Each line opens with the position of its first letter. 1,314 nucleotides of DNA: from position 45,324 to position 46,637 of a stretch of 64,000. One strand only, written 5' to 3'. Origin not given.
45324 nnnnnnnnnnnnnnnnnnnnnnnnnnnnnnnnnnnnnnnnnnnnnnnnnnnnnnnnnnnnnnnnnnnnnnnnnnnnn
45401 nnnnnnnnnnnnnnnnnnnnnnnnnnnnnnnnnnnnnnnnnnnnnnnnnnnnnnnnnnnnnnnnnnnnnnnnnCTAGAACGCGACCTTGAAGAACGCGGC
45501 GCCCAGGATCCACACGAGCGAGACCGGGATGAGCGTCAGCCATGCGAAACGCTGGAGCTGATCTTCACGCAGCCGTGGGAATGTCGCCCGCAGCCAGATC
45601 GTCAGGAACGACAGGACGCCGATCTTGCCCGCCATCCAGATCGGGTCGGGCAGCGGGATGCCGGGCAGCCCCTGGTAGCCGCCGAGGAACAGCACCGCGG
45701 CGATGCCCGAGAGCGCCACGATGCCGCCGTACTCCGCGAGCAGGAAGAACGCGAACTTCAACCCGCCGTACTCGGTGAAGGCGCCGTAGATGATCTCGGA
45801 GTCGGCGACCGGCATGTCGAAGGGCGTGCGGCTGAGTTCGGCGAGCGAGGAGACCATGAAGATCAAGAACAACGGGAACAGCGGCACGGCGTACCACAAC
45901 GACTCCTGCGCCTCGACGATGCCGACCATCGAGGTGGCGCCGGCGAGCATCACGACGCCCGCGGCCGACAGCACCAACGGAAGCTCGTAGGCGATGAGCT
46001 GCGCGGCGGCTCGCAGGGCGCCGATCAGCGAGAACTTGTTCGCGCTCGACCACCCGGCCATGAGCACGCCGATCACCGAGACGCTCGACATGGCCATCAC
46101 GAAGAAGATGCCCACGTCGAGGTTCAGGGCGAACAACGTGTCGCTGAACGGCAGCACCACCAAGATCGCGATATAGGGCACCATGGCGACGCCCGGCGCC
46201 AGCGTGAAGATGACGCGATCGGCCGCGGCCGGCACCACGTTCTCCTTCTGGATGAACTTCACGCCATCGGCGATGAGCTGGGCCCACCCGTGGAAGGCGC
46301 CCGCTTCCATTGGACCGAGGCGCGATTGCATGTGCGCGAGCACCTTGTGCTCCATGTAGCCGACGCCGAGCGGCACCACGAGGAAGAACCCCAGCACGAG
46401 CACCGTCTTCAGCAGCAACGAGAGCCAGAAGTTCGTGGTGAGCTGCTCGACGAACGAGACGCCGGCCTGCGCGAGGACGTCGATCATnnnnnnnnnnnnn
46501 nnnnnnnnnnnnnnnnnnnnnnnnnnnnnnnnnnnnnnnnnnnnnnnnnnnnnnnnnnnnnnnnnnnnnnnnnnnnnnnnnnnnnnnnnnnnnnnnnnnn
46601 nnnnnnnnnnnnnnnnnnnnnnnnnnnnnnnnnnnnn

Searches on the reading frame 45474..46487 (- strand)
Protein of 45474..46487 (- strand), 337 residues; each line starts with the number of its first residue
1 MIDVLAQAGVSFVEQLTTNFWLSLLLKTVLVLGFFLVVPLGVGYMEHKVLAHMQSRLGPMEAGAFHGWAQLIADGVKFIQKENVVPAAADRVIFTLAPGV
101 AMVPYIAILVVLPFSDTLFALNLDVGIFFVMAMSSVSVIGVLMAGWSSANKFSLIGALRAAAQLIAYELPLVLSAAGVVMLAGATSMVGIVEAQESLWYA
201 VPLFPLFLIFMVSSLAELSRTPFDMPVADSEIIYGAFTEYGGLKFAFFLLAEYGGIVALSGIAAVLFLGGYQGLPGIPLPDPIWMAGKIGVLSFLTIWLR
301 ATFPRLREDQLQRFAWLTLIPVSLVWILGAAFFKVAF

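Call 33: list_cluster_members(proteins=[window:45474-46487:-, window:4025-4996:-, window:8865-9779:-, window:2415-4028:-, window:60875-62152:-, window:37174-38073:-, window:20366-21157:-, window:16955-18079:+, window:16798-17520:+, window:54234-54785:-])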
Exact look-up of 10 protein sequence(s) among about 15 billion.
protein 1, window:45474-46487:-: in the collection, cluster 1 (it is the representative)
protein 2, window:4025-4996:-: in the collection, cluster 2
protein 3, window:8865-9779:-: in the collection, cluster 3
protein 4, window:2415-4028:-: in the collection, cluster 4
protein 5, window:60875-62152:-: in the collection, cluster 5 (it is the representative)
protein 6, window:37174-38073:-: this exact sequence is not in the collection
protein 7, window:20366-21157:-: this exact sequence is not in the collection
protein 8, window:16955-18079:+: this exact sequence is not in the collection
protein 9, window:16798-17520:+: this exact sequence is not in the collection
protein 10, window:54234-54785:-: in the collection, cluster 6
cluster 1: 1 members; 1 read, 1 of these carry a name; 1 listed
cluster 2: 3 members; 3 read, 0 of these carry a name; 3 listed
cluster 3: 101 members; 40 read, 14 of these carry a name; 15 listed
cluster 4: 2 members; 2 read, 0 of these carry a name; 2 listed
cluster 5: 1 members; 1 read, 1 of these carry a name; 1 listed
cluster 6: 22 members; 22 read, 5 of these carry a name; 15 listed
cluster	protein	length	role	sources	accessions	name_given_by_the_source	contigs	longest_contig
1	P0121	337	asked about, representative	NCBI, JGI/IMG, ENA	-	NADH-quinone oxidoreductase subunit H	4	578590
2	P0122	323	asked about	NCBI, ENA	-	-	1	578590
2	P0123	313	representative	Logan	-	-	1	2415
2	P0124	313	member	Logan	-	-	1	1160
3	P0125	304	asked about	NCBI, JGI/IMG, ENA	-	spermidine/putrescine transport system permease protein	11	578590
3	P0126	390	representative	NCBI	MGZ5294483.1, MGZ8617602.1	MAG: ABC transporter substrate-binding protein [Actinomycetota bacterium]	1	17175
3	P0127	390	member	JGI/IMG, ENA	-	spermidine/putrescine transport system substrate-binding protein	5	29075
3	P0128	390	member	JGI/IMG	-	spermidine/putrescine transport system substrate-binding protein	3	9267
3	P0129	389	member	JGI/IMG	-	spermidine/putrescine transport system substrate-binding protein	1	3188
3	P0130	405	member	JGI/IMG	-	spermidine/putrescine transport system substrate-binding protein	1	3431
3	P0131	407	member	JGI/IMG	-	spermidine/putrescine transport system substrate-binding protein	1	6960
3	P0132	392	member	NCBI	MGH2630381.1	MAG: ABC transporter substrate-binding protein [Actinomycetota bacterium]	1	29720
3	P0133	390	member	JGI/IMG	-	spermidine/putrescine transport system substrate-binding protein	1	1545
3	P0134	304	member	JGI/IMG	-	spermidine/putrescine transport system permease protein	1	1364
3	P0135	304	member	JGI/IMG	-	spermidine/putrescine transport system permease protein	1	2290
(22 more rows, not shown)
